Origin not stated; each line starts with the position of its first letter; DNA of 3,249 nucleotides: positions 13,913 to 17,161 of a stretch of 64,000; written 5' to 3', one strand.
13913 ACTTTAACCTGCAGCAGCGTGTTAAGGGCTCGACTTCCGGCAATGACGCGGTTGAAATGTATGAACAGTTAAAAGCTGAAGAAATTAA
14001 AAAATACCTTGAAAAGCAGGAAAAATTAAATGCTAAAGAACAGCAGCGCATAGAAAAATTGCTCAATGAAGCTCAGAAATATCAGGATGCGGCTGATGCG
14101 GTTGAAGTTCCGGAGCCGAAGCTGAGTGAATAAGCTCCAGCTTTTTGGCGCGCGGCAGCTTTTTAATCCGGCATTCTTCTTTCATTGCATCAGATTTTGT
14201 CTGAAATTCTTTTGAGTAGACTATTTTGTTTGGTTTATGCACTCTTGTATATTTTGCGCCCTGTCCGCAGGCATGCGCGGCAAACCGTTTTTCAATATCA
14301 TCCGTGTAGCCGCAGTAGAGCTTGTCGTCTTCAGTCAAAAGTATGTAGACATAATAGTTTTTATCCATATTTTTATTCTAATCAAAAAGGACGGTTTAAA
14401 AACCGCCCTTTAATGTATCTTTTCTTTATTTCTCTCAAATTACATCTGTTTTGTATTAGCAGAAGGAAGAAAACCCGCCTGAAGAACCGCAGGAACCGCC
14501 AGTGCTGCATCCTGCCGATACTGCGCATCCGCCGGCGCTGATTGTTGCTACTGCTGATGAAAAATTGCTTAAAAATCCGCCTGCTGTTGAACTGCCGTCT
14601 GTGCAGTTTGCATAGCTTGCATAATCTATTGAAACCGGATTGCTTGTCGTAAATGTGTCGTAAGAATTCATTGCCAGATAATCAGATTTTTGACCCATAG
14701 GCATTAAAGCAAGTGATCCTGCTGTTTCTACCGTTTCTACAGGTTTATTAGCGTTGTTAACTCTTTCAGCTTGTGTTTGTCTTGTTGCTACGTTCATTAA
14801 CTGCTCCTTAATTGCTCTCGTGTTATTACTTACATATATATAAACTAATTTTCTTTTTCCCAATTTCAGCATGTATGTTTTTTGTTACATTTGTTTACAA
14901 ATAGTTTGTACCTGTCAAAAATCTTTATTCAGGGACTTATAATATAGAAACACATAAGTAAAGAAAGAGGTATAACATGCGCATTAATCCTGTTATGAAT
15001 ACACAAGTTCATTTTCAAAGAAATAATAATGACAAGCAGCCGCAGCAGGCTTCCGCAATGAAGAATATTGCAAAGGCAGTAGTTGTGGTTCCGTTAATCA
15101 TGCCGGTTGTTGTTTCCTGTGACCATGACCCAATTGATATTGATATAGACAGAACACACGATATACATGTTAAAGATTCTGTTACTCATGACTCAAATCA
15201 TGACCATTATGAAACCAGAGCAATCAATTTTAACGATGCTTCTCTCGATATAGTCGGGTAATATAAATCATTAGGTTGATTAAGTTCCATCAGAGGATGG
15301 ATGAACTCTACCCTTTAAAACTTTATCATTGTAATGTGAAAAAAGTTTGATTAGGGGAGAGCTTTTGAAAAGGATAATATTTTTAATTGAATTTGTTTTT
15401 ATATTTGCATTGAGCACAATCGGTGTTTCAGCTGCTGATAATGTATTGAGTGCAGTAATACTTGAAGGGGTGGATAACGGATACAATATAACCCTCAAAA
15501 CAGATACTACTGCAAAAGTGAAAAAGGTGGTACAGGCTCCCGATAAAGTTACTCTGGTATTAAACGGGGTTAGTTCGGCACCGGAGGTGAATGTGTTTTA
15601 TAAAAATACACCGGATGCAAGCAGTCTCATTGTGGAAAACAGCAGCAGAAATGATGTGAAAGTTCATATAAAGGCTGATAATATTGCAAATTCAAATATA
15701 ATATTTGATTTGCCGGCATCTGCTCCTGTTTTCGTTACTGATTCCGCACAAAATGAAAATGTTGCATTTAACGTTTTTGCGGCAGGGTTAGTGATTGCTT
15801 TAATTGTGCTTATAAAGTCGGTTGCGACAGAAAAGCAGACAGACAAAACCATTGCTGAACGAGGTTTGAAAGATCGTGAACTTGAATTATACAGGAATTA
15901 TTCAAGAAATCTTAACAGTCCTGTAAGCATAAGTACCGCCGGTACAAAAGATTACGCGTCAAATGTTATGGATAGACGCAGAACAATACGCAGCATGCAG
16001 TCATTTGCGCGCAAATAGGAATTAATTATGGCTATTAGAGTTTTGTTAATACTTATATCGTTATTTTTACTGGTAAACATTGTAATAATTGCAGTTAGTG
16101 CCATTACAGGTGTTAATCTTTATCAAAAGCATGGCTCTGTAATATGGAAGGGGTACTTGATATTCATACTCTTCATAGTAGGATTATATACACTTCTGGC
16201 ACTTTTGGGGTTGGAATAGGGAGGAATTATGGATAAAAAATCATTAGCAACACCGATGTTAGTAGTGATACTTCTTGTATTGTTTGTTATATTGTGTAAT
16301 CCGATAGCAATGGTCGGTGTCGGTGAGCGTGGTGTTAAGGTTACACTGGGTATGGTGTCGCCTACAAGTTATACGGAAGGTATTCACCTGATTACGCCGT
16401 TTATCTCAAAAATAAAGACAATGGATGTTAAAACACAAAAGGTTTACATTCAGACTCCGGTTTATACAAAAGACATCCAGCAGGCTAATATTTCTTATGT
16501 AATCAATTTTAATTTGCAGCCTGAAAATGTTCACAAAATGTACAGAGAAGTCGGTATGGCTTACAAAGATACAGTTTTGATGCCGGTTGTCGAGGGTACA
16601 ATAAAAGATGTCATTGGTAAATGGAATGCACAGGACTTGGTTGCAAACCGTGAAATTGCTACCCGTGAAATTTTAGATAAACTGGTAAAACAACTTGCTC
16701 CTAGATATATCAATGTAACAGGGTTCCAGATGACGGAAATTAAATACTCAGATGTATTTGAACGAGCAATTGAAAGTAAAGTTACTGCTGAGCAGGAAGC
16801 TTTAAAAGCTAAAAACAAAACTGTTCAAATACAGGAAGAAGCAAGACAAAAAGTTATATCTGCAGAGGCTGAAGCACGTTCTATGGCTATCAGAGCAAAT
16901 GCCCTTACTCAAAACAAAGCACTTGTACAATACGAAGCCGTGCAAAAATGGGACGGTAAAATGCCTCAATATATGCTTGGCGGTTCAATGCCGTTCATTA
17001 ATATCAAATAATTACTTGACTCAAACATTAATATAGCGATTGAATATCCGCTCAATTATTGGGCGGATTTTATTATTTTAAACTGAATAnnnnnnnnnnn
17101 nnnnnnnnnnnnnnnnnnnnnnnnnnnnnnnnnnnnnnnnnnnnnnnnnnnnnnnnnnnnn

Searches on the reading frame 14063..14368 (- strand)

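Call 91: search_protein_families(library=pfam, proteins=[window:14063-14368:-], max_evalue=0.00001)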
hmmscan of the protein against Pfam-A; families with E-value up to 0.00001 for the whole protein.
window:14063-14368:- (101 aa): 1 family
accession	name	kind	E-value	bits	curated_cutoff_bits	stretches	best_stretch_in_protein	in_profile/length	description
PF01541.30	GIY-YIG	-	1.9e-18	67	22.6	1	4-76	1-76/78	GIY-YIG catalytic domain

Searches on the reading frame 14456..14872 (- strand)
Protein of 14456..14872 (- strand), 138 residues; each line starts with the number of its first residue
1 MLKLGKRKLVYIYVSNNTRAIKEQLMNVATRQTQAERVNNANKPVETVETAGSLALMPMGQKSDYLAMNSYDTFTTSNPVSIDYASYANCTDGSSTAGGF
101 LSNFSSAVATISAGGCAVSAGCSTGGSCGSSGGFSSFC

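Call 11: search_protein_families(library=ncbifam, proteins=[window:14456-14872:-], max_evalue=0.001)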
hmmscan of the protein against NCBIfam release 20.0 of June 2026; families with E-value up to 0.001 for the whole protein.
window:14456-14872:- (138 aa): 0 families

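Call 23: search_protein_families(library=pfam, proteins=[window:14456-14797:-], max_evalue=0.01)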
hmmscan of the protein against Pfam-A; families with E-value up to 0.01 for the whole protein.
window:14456-14797:- (113 aa): 0 families

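Call 86: search_protein_representatives(protein=window:14456-14797:-)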
Query: 113 residues. Proteins with E-value up to 0.001 (for the whole library): 28; up to 1e-10: 7; up to 1e-30: 0. The best 28 are listed.
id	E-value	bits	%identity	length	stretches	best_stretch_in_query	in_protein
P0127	4.2e-26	107.4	83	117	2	1-45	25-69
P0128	2.9e-16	75.8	53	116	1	7-109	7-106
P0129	1.5e-15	73.6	52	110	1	11-113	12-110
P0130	9.5e-15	71.0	55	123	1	2-112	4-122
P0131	8.9e-12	61.4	40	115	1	11-113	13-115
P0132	1.9e-11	60.4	49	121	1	7-113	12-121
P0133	3.8e-11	59.4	55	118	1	17-112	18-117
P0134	1.7e-10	57.4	46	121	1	5-113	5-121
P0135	7.9e-10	55.2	52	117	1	19-113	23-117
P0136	1.5e-09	54.3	45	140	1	4-107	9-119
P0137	1.9e-09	54.0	47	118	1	1-111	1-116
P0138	2.8e-09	53.5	39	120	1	4-112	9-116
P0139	3.9e-09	53.0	53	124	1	3-113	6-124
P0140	1.4e-08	51.2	43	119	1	9-111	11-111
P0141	1.8e-08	50.9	42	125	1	7-111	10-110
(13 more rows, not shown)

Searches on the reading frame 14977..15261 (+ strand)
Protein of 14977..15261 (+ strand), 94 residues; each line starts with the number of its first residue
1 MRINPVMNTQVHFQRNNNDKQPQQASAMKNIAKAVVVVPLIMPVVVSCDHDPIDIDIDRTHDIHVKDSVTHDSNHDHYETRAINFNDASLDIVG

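Call 11: search_protein_families(library=ncbifam, proteins=[window:14977-15261:+], max_evalue=0.001)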
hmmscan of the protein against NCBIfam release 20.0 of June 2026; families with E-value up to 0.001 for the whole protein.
window:14977-15261:+ (94 aa): 0 families

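Call 23: search_protein_families(library=pfam, proteins=[window:14977-15261:+], max_evalue=0.01)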
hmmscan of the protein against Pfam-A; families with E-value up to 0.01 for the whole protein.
window:14977-15261:+ (94 aa): 0 families

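Call 37: find_homologous_proteins(query=window:14977-15261:+, max_evalue=0.01)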
Query window:14977-15261:+ (94 aa): 1 proteins with E <= 0.01 among 2 candidates.
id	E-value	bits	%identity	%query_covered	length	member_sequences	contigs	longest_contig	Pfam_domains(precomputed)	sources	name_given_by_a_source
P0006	1.9e-53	196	98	100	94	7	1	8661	-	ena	-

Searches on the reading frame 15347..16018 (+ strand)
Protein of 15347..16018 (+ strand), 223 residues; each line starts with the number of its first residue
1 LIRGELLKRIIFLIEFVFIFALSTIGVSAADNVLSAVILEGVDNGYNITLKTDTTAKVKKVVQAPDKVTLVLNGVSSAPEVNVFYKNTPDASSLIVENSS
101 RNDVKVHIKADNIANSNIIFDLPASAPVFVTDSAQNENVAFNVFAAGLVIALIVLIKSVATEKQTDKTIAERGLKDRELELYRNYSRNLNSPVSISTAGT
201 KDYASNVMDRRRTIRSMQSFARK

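Call 23: search_protein_families(library=pfam, proteins=[window:15347-16018:+], max_evalue=0.01)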
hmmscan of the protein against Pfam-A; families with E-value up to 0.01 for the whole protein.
window:15347-16018:+ (223 aa): 0 families

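Call 39: find_related_loci(query=window:15347-16018:+, collection=metagenome_contigs, flank=10000)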
Query window:15347-16018:+ (223 aa) in metagenome_contigs; peptide patterns used: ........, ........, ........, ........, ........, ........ (x = any residue, [..] = any of these).
331 stretches matched a pattern, but none encodes a relative of the query by tblastn (E <= 1e-3).

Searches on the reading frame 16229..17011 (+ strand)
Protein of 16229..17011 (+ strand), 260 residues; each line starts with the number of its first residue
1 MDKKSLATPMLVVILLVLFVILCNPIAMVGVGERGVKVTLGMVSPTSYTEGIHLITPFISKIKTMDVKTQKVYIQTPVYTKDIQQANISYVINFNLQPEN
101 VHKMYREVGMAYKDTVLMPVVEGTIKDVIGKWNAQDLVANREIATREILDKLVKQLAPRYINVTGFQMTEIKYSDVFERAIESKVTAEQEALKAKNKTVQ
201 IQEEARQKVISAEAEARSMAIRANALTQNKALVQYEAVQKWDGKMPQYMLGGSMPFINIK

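Call 41: find_homologous_proteins(query=window:16229-17011:+, max_evalue=1e-40)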
Query window:16229-17011:+ (260 aa): 1795 proteins with E <= 1e-40 among 2280 candidates; the best 120 are listed.
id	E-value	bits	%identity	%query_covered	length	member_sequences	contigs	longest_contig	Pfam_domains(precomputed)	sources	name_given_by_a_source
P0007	1.2e-161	554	100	100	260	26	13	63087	PF01145.32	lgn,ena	-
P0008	1.1e-145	501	88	100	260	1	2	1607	PF01145.32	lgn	-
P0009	3.2e-145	500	87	100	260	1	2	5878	PF01145.32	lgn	-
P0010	1.7e-137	475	84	100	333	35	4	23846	PF01145.32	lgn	-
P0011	9.4e-137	472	83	100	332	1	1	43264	PF01145.32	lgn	-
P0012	2.7e-136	471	82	100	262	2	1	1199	PF01145.32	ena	-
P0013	1.8e-135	468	81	100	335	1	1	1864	PF01145.32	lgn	-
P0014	1.9e-135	468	82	100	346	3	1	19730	PF01145.32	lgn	-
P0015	9.3e-135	466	82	100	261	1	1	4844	PF01145.32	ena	-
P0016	1.5e-134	465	81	100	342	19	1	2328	PF01145.32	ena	-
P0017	1.6e-134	465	81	100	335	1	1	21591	PF01145.32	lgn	-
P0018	1.6e-134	465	81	100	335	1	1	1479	PF01145.32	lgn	-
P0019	3.3e-134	464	80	100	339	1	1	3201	PF01145.32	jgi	-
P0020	9.0e-134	462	81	100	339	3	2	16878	PF01145.32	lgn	-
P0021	1.3e-133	462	80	100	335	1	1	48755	PF01145.32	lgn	-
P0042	4.3e-132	457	80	100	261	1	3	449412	PF01145.32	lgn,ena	-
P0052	2.0e-131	455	79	100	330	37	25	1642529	PF01145.32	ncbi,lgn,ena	-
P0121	1.1e-124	433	74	99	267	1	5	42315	PF01145.32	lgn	-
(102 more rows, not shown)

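Call 42: find_encoding_contigs(protein=P0009, flank=10000, max_places=2)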
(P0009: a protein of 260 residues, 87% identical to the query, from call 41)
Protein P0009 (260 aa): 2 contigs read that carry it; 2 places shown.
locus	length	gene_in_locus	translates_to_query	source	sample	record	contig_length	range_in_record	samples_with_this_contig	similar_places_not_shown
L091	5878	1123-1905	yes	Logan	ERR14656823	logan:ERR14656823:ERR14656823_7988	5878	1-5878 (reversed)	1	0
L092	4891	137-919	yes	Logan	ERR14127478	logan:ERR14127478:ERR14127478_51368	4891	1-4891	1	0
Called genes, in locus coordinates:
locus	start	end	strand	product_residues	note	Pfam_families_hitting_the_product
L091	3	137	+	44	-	?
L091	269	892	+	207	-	-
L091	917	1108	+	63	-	-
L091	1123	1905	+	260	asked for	PF01145:Band_7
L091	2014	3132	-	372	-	PF02350:Epimerase_2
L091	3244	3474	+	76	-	PF00462:Glutaredoxin, PF13417:GST_N_3, PF13409:GST_N_2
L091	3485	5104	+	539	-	PF03063:Prismane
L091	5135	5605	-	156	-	PF00177:Ribosomal_S7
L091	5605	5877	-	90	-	?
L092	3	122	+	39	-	?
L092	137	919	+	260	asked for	PF01145:Band_7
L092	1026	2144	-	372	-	PF02350:Epimerase_2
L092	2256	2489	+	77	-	PF00462:Glutaredoxin, PF13417:GST_N_3, PF13409:GST_N_2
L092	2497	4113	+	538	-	PF03063:Prismane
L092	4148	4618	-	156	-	PF00177:Ribosomal_S7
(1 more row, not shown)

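Call 43: find_encoding_contigs(protein=P0011, flank=10000, max_places=2)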
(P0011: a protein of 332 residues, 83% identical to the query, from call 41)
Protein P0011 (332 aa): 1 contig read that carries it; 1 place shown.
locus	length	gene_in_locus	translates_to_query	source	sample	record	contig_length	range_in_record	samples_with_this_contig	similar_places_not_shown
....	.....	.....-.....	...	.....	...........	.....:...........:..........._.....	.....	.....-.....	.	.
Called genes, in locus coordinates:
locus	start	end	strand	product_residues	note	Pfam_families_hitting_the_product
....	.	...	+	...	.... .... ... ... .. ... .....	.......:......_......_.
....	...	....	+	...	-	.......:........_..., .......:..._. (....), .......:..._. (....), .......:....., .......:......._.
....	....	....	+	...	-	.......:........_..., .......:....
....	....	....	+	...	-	-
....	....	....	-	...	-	-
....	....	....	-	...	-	-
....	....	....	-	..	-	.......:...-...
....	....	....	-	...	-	-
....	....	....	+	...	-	-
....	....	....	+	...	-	-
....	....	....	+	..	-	-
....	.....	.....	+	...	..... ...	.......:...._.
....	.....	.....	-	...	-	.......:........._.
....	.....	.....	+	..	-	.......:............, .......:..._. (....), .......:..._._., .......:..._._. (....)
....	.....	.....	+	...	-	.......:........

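Call 44: find_encoding_contigs(protein=P0052, flank=10000, max_places=3)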
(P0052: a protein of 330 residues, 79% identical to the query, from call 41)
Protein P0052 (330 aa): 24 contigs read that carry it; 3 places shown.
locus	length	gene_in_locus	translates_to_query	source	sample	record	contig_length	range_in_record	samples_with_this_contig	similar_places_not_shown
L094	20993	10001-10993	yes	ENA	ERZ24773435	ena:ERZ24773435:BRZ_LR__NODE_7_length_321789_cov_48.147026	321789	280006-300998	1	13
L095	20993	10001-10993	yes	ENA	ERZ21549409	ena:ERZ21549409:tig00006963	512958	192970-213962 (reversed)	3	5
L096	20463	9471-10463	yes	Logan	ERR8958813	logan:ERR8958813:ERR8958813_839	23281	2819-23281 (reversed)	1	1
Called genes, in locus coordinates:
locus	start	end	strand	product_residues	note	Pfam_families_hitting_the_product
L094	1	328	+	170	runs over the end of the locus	PF00210:Ferritin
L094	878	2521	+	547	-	PF00072:Response_reg, PF00989:PAS (faint), PF13188:PAS_8 (weak), PF13426:PAS_9 (weak), PF00512:HisKA, PF02518:HATPase_c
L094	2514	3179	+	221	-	PF00072:Response_reg, PF00196:GerE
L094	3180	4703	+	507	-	-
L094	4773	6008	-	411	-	-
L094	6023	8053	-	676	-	PF07581:Glug (faint)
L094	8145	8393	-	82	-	PF01541:GIY-YIG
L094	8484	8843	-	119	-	-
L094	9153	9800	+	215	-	-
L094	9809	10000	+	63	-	-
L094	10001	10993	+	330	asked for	PF01145:Band_7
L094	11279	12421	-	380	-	PF02350:Epimerase_2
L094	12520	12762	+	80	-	PF00462:Glutaredoxin (weak), PF02798:GST_N (weak), PF13417:GST_N_3, PF13409:GST_N_2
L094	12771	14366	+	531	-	PF03063:Prismane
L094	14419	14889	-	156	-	PF00177:Ribosomal_S7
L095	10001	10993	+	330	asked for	PF01145:Band_7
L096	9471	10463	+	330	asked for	PF01145:Band_7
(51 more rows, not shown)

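Call 48: find_encoding_contigs(protein=P0010, flank=10000, max_places=2)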
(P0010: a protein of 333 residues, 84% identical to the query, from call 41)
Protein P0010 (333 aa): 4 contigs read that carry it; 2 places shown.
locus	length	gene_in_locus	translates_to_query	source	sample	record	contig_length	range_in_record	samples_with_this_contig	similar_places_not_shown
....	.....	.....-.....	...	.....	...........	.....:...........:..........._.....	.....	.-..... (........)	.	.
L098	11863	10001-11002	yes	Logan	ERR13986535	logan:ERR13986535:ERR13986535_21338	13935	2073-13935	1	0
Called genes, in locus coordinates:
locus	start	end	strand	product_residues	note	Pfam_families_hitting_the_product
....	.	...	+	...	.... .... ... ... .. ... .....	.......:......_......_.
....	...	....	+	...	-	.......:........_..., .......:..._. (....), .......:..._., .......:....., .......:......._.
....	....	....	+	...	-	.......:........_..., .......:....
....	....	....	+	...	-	-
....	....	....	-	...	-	-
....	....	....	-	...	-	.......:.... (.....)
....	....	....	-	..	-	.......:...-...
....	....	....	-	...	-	-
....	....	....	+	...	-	-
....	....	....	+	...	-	-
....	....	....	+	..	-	-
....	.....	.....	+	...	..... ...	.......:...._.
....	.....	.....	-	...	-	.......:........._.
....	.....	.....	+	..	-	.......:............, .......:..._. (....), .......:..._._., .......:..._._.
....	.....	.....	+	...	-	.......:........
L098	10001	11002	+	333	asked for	PF01145:Band_7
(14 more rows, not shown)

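Call 60: find_encoding_contigs(protein=P0042, flank=10000, max_places=2)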
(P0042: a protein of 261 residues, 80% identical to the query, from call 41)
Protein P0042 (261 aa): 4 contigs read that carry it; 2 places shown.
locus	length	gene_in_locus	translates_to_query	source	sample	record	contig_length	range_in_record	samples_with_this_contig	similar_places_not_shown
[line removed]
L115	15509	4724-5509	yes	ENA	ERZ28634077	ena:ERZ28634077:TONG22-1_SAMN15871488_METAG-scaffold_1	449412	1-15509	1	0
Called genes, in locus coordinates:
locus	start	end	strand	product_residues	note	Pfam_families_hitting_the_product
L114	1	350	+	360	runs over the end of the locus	PF11335:DUF3137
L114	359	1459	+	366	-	PF11335:DUF3137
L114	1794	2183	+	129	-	PF00085:Thioredoxin, PF13098:Thioredoxin_2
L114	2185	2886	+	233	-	PF02683:DsbD_TM, PF13386:DsbD_2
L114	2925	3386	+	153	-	PF00885:DMRL_synthase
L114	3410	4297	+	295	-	PF13580:SIS_2, PF22198:GKRP_SIS_2 (weak), PF22645:GKRP_SIS_N, PF01380:SIS, PF20741:GKRP-like_C (weak)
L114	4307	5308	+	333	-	PF01210:NAD_Gly3P_dh_N, PF07479:NAD_Gly3P_dh_C, PF20618:GPD_NAD_C_bact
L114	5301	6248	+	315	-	PF04468:PSP1, PF28472:PSP1_3rd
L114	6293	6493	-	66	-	-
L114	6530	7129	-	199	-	-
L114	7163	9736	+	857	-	PF01624:MutS_I, PF05188:MutS_II, PF05192:MutS_III, PF05190:MutS_IV, PF00488:MutS_V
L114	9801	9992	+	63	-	-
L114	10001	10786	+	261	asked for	PF01145:Band_7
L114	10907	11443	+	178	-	-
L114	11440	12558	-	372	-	PF01702:TGT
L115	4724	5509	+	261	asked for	PF01145:Band_7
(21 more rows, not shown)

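Call 61: find_encoding_contigs(protein=P0121, flank=10000, max_places=2)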
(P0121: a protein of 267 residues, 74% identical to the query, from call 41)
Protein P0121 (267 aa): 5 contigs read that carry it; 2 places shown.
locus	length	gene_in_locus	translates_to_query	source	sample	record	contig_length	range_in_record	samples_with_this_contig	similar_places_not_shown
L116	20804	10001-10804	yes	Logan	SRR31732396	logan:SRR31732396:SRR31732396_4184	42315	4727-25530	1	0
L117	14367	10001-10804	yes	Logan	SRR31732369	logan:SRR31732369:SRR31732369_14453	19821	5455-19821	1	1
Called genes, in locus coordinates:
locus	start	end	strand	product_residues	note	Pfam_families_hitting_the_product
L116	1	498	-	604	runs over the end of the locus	PF07894:SACK1 (faint), PF11495:TrmB_EBD_N (faint), PF13091:PLDc_2, PF00614:PLDc (faint), PF13091:PLDc_2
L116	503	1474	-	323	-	PF04794:YdjC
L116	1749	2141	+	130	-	PF06397:Desulfoferrod_N, PF01880:Desulfoferrodox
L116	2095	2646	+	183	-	PF00210:Ferritin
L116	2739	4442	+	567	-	PF00771:FHIPEP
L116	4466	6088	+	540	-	PF00072:Response_reg, PF00989:PAS (weak), PF13188:PAS_8 (weak), PF13426:PAS_9 (weak), PF00512:HisKA, PF02518:HATPase_c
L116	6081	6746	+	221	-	PF00072:Response_reg, PF00196:GerE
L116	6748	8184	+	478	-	-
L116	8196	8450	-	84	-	PF01541:GIY-YIG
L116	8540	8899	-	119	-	-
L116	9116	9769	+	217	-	-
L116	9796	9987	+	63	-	-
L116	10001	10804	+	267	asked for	PF01145:Band_7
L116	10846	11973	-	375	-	PF02350:Epimerase_2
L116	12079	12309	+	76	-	PF00462:Glutaredoxin, PF13417:GST_N_3, PF13409:GST_N_2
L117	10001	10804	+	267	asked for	PF01145:Band_7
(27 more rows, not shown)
